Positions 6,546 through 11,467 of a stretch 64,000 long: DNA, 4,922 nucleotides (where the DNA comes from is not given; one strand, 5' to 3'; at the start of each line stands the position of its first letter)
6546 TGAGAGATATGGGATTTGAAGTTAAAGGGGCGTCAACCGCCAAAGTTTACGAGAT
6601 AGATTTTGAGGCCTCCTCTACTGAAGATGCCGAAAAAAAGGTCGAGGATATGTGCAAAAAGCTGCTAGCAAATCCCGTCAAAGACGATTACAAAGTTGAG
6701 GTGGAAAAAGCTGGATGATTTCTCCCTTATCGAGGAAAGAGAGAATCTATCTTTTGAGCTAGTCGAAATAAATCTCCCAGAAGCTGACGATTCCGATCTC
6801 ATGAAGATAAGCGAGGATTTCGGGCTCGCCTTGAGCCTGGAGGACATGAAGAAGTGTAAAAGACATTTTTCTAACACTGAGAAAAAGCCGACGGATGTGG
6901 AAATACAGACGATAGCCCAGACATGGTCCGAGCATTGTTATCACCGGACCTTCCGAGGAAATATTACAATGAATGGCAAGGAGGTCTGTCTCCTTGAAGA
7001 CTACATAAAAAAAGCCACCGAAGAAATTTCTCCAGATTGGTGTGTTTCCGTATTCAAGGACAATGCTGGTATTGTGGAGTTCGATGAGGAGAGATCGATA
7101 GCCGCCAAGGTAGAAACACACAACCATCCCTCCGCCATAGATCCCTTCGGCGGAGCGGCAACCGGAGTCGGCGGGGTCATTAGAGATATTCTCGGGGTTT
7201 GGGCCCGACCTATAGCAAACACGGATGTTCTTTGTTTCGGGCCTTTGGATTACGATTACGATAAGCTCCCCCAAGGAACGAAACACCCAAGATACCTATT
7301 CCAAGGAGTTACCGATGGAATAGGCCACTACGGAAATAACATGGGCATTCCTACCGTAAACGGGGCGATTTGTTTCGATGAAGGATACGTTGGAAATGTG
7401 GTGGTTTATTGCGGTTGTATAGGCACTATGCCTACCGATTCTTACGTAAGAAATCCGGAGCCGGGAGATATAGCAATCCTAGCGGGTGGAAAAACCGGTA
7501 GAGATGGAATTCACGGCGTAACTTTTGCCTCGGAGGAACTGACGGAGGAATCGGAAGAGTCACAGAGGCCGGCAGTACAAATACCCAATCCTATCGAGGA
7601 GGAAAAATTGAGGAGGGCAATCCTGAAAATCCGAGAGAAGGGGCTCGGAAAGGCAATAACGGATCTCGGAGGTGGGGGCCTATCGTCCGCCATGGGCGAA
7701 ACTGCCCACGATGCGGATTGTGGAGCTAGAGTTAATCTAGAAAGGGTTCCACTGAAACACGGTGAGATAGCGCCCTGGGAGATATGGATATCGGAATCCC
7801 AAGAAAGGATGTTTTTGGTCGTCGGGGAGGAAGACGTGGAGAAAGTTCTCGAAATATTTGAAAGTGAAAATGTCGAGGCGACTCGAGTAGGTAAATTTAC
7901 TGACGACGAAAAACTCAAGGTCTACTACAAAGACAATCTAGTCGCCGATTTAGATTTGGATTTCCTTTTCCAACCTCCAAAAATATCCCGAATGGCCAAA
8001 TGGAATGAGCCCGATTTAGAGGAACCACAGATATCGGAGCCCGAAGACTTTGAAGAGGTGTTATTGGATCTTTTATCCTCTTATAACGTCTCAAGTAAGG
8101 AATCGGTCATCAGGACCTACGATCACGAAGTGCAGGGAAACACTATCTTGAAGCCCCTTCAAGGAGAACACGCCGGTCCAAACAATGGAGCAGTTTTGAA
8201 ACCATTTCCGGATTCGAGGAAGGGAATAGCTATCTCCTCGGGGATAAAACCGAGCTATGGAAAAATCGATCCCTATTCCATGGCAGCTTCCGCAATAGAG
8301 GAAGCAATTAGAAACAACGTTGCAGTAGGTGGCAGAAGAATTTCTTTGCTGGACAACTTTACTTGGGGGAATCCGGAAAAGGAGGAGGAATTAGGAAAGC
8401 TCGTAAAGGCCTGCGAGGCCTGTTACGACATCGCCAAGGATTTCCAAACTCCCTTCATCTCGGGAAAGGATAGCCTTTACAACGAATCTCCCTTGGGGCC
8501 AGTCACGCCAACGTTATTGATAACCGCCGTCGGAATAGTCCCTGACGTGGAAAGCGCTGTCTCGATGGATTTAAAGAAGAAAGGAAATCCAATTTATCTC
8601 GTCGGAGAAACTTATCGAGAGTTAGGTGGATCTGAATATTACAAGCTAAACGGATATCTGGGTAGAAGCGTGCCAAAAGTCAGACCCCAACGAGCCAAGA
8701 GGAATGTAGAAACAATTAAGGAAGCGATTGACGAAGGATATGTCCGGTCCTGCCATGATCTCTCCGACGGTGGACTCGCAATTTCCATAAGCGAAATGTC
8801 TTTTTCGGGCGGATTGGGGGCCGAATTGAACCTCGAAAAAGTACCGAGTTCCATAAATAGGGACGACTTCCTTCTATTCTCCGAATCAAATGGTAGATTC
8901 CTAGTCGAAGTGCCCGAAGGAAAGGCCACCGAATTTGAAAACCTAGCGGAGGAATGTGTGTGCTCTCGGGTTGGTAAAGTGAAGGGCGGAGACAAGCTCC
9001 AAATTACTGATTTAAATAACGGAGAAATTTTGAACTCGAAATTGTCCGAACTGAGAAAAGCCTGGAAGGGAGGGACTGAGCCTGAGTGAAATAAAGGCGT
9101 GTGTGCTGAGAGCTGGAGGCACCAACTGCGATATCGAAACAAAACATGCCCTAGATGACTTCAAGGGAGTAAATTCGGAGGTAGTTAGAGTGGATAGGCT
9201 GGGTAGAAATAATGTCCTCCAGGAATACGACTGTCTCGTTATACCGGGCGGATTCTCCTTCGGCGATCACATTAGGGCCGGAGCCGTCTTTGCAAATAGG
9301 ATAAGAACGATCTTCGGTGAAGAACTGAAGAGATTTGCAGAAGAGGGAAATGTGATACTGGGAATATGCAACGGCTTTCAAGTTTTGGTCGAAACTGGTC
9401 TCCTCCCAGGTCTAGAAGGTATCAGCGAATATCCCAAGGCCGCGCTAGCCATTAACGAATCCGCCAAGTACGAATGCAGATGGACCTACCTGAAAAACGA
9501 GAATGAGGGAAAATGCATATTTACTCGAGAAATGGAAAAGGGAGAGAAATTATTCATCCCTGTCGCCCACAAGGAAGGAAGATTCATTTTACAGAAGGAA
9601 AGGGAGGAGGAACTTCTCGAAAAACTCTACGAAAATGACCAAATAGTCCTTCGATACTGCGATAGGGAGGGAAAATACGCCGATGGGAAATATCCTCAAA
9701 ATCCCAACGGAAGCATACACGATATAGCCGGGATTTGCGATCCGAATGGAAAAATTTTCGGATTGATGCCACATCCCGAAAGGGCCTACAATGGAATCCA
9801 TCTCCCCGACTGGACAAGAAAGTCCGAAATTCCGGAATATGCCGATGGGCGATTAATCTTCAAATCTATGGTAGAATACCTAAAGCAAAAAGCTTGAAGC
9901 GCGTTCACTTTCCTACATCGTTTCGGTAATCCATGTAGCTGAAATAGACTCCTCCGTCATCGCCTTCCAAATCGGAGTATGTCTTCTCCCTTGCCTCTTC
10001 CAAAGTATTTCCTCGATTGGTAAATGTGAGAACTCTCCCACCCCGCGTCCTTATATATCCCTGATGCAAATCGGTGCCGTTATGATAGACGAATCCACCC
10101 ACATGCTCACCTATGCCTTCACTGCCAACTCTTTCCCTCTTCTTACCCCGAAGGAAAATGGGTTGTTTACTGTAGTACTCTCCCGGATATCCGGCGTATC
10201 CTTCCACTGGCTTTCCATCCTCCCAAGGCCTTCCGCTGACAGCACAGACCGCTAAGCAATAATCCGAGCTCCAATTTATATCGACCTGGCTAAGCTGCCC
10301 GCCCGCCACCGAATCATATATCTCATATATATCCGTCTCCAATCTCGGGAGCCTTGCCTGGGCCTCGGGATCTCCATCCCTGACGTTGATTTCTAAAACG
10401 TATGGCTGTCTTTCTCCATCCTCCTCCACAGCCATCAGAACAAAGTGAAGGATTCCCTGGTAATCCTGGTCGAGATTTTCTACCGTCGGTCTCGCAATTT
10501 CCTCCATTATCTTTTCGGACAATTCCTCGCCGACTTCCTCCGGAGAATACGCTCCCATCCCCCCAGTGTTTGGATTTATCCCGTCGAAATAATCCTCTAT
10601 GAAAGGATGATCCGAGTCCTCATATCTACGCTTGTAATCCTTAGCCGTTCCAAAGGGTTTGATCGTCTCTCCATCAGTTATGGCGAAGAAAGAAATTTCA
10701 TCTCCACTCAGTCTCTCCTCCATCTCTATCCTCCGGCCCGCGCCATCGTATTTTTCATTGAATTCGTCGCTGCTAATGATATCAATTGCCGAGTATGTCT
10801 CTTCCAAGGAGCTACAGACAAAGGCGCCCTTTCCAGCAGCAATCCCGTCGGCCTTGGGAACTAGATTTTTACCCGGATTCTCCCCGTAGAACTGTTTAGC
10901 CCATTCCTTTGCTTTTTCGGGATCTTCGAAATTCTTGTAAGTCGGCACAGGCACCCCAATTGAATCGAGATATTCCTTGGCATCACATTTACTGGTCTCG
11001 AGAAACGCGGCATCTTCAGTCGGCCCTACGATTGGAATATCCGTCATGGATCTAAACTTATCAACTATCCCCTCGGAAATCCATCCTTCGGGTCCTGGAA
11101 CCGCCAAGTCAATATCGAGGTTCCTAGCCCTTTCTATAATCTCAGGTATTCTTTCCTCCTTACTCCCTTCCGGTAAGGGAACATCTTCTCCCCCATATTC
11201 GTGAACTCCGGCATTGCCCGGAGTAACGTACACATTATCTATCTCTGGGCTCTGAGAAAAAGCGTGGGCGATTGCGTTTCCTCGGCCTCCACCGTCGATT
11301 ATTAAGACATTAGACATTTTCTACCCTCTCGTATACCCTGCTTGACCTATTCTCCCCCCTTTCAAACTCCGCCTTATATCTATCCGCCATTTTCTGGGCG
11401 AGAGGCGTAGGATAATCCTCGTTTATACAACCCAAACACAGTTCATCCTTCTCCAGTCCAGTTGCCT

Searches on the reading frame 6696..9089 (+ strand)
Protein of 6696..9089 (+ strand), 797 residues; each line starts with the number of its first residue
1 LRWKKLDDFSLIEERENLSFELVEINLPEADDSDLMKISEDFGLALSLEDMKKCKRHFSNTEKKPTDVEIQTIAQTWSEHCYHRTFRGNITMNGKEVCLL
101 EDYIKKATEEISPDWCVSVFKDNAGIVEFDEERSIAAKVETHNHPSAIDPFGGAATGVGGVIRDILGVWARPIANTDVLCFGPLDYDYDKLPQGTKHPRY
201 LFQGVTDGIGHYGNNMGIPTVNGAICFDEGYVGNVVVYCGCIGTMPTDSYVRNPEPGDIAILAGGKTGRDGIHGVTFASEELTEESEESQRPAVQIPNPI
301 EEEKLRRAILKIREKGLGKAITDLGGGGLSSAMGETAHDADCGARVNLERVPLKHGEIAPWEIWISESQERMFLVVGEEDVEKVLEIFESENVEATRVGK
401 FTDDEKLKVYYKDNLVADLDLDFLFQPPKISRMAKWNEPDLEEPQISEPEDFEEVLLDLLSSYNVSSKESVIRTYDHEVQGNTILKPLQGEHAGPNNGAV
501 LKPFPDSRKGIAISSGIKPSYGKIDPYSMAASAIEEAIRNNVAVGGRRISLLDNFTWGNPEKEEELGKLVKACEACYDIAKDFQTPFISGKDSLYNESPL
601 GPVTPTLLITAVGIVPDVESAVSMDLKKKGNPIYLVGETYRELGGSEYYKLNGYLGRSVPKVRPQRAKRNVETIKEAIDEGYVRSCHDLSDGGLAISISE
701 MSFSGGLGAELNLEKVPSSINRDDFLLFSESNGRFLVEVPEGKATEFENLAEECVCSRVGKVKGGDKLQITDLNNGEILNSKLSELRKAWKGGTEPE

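Call 77: search_protein_families(library=pfam, proteins=[window:6696-9089:+], max_evalue=0.000001)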
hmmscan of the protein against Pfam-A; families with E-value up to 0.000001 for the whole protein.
window:6696-9089:+ (797 aa): 3 families
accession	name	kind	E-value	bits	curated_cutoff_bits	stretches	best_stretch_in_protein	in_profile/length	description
PF02769.27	AIRS_C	-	3.6e-58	196.6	23.1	2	255-412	1-156/156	AIR synthase related protein, C-terminal domain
PF00586.29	AIRS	-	3.1e-32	111.7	24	2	122-245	2-112/112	AIR synthase related protein, N-terminal domain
PF18072.6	FGAR-AT_linker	-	3.8e-15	56.6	26.6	1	35-83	1-49/50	Formylglycinamide ribonucleotide amidotransferase linker domain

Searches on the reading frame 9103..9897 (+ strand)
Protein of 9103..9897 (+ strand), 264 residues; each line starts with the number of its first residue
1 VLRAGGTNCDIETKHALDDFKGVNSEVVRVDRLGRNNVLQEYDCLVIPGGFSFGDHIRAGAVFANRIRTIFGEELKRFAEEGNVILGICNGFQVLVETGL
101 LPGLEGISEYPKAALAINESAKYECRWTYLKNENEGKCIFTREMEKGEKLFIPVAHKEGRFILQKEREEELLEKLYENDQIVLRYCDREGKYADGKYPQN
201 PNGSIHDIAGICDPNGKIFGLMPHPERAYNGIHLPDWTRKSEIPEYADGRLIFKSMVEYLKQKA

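Call 77: search_protein_families(library=pfam, proteins=[window:9103-9897:+], max_evalue=0.000001)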
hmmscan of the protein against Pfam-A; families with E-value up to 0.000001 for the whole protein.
window:9103-9897:+ (264 aa): 2 families
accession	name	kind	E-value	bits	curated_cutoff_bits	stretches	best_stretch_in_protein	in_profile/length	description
PF13507.12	GATase_5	-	6.5e-66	222.5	27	1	2-259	7-259/260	CobB/CobQ-like glutamine amidotransferase domain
PF01965.30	DJ-1_PfpI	-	4.1e-09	36.9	26.6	1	26-104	46-116/165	DJ-1/PfpI family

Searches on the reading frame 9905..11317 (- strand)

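Call 77: search_protein_families(library=pfam, proteins=[window:9905-11317:-], max_evalue=0.000001)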
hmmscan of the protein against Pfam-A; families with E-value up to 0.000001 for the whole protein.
window:9905-11317:- (470 aa): 3 families
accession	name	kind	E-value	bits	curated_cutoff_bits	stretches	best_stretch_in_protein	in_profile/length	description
PF01071.24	GARS_A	-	3.4e-47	161.2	27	1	108-319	1-194/194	Phosphoribosylglycinamide synthetase, ATP-grasp (A) domain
PF02844.21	GARS_N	-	5.3e-23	82.1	29.5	1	3-107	2-100/100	Phosphoribosylglycinamide synthetase, N domain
PF02843.22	GARS_C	-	6.3e-14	52.5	34.8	1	375-470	9-91/92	Phosphoribosylglycinamide synthetase, C domain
